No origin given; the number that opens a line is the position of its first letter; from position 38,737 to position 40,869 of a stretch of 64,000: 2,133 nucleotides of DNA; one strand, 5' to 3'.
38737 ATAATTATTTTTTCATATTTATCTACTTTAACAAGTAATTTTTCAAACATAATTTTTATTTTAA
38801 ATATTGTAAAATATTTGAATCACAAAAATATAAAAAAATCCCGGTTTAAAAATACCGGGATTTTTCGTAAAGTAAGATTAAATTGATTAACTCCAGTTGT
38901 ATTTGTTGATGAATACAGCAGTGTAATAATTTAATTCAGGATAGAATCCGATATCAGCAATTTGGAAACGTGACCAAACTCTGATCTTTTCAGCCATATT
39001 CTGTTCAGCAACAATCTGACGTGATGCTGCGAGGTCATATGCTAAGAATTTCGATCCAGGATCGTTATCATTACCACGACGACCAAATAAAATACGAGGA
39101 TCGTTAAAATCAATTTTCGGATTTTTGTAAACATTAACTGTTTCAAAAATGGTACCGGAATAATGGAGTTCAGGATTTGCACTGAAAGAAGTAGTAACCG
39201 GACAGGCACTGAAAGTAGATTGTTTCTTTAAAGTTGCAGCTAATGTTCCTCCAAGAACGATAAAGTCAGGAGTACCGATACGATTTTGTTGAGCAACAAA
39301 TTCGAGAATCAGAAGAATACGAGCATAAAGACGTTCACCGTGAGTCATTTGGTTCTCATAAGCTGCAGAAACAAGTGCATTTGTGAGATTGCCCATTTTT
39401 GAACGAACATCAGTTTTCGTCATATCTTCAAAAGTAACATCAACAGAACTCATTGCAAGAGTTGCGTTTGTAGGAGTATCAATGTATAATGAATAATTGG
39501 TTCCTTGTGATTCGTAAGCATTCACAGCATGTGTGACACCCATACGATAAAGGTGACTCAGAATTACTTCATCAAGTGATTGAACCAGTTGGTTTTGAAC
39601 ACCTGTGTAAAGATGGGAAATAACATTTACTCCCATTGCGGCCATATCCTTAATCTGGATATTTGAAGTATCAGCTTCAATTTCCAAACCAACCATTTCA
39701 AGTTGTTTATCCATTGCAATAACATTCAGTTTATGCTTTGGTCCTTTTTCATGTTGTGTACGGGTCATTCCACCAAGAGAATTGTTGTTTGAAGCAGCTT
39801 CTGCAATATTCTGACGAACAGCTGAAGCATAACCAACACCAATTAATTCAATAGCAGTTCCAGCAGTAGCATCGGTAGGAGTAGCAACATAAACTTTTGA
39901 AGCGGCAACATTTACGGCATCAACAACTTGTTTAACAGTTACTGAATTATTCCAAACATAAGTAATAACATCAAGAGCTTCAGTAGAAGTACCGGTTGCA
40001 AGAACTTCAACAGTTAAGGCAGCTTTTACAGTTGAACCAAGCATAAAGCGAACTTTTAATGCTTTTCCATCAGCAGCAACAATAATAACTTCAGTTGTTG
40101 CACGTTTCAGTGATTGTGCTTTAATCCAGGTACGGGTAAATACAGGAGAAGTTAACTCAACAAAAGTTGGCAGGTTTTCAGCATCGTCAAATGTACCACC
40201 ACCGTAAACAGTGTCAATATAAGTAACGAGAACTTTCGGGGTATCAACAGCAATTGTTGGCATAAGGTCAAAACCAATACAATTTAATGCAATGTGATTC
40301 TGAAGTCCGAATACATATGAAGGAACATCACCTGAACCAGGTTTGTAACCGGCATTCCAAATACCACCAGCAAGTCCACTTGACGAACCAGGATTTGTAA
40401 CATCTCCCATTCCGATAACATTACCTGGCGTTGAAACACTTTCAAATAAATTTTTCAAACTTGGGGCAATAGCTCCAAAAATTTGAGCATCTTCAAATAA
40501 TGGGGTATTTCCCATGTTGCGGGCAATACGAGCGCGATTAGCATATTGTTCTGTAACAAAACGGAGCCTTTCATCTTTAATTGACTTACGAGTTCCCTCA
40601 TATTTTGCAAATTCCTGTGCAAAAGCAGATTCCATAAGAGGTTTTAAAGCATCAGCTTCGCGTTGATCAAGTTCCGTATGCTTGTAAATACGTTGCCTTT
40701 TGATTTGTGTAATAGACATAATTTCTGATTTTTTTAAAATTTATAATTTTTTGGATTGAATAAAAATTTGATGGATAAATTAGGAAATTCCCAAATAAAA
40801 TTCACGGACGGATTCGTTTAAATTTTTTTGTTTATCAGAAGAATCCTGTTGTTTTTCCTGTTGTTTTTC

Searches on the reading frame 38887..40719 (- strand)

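Call 13: search_protein_families(library=phrogs, proteins=[window:38887-40719:-], max_evalue=0.00001)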
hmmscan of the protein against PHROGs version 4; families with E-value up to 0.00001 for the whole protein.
window:38887-40719:- (610 aa): 1 family
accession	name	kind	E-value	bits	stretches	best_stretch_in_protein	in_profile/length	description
phrog_28442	-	unknown function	2.1e-93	314.7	1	88-603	61-594/604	-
